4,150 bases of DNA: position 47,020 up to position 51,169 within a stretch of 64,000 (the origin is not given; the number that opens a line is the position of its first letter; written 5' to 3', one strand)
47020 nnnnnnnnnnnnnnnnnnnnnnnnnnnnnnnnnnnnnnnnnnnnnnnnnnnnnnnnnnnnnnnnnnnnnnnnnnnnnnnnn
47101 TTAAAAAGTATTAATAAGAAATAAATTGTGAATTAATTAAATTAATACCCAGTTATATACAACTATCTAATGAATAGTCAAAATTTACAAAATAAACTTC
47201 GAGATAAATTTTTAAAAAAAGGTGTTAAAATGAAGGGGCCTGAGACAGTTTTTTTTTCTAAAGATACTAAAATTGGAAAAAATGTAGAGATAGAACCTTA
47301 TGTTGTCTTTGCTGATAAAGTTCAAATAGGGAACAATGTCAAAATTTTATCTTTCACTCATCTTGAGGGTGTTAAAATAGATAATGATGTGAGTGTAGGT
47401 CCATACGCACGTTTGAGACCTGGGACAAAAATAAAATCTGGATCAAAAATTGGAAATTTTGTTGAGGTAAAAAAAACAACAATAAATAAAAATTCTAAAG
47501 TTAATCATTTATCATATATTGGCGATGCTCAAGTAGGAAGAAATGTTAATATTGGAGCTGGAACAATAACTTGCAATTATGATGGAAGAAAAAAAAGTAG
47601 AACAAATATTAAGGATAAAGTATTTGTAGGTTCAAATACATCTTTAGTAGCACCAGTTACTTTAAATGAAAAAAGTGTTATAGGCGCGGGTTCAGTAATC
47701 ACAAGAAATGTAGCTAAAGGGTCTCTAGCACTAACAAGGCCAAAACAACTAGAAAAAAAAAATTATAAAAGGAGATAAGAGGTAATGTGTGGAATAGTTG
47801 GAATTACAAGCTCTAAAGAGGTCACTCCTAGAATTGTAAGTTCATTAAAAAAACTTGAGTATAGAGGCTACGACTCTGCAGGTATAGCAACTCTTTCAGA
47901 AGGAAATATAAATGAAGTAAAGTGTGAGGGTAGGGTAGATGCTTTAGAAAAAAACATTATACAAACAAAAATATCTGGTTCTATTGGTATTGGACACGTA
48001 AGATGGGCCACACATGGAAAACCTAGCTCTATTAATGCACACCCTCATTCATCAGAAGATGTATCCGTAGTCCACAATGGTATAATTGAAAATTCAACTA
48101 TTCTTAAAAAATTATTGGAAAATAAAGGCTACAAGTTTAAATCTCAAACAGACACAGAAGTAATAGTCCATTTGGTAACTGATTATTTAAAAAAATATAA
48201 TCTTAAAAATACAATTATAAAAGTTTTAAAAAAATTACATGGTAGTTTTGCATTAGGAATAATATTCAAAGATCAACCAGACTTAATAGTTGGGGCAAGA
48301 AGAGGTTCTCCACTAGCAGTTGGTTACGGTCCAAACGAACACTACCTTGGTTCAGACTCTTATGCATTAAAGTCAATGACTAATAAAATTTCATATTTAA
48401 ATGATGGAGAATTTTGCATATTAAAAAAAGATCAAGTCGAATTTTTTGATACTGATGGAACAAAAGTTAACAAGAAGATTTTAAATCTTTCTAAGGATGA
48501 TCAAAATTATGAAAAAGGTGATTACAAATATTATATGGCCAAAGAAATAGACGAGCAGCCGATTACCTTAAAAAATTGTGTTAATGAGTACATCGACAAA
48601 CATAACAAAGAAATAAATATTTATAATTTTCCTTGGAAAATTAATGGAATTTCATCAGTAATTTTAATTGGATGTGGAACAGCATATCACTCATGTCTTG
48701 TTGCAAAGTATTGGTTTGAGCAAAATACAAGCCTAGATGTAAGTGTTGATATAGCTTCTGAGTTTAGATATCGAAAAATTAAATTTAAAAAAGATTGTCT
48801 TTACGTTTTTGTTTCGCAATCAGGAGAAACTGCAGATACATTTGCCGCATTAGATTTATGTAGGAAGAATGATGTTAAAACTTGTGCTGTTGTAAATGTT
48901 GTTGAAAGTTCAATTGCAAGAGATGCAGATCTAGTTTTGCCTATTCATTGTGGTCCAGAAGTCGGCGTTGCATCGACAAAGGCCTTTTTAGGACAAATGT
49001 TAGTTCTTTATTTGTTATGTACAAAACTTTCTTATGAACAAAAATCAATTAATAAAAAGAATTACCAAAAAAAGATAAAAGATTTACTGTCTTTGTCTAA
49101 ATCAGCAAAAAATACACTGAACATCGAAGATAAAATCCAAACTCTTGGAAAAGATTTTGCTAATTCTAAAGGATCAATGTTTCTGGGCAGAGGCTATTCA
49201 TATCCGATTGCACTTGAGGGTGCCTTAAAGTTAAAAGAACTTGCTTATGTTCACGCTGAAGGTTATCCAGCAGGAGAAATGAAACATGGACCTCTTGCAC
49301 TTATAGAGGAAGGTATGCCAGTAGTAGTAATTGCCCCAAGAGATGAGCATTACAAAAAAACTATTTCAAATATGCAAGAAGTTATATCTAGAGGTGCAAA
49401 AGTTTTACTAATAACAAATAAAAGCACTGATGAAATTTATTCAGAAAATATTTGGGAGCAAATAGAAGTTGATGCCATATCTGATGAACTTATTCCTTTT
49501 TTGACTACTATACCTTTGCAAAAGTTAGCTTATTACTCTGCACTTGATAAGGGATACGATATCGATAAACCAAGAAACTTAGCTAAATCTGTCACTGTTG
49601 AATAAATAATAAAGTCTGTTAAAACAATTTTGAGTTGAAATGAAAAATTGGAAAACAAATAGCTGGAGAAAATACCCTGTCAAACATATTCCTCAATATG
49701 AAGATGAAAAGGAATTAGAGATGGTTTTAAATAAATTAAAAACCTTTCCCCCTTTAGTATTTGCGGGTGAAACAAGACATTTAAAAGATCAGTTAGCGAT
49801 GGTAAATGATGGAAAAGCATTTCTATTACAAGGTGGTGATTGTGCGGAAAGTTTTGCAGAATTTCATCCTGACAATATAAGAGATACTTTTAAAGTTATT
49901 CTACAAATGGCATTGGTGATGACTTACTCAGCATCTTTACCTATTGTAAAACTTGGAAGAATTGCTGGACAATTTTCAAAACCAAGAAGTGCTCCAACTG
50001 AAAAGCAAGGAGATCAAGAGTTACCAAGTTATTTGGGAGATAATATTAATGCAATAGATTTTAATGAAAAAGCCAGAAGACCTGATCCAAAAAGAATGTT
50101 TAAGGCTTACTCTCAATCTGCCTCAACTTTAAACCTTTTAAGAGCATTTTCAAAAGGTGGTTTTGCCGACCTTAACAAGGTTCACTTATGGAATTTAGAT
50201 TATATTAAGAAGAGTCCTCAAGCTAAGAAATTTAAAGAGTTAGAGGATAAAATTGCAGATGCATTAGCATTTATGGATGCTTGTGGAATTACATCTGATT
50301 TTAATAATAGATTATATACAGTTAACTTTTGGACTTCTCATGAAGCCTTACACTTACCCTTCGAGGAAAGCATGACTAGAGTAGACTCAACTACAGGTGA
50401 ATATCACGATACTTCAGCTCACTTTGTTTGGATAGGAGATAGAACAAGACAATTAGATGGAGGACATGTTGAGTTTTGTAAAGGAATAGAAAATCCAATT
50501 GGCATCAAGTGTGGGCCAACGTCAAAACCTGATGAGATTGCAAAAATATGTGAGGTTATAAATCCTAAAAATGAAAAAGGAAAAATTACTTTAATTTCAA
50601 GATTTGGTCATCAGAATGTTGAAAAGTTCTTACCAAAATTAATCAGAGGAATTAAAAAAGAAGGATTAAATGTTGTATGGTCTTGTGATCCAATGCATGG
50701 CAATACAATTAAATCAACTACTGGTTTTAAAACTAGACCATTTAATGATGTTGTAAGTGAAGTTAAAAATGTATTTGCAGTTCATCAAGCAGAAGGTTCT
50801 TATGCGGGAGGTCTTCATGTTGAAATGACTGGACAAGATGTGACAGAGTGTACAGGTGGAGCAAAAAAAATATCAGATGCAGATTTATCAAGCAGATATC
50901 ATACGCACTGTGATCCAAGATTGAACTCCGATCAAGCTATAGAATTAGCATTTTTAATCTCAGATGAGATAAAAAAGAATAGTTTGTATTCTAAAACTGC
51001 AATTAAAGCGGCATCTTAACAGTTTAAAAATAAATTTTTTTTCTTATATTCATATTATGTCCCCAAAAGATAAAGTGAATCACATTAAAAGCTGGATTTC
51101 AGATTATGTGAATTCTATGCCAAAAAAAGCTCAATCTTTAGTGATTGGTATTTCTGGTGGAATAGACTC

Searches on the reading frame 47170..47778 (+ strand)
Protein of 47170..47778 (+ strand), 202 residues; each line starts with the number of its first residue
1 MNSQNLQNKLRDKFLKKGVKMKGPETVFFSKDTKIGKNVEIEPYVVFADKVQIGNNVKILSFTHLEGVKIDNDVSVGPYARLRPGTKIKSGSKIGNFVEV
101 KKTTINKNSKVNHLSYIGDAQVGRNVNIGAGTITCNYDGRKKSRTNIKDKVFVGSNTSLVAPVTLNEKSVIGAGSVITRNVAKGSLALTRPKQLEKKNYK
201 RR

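Call 92: search_protein_families(library=pfam, proteins=[window:47170-47778:+], max_evalue=0.00001)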
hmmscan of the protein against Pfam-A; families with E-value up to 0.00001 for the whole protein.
window:47170-47778:+ (202 aa): 3 families
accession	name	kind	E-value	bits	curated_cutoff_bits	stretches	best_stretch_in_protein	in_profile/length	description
PF00132.30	Hexapep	-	6.2e-31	105.2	27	3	32-65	1-34/36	Bacterial transferase hexapeptide (six repeats)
PF25084.1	LbH_EIF2B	-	3.2e-11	43.6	54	0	27-91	22-84/105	EIF2B subunit epsilon LbH domain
PF14602.12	Hexapep_2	-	1.9e-06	27.9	27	0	149-179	6-34/34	Hexapeptide repeat of succinyl-transferase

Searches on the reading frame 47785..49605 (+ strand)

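Call 9: search_protein_families(library=pfam, proteins=[window:47785-49605:+])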
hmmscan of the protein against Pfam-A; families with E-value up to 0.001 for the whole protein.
window:47785-49605:+ (606 aa): 3 families
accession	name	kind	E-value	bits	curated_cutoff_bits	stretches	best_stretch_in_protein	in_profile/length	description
PF01380.27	SIS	-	3.2e-54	182.7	25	2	290-413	6-130/131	SIS domain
PF13522.11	GATase_6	-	3.4e-17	63.1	27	1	62-190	7-129/130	Glutamine amidotransferase domain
PF13537.11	GATase_7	-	2.6e-14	53.7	25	1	89-195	20-121/123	Glutamine amidotransferase domain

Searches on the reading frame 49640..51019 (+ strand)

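Call 9: search_protein_families(library=pfam, proteins=[window:49640-51019:+])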
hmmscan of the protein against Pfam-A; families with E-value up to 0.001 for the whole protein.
window:49640-51019:+ (459 aa): 1 family
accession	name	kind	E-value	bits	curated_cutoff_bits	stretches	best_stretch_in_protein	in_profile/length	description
PF01474.22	DAHP_synth_2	-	1.8e-206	686.3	27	1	4-441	1-438/438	Class-II DAHP synthetase family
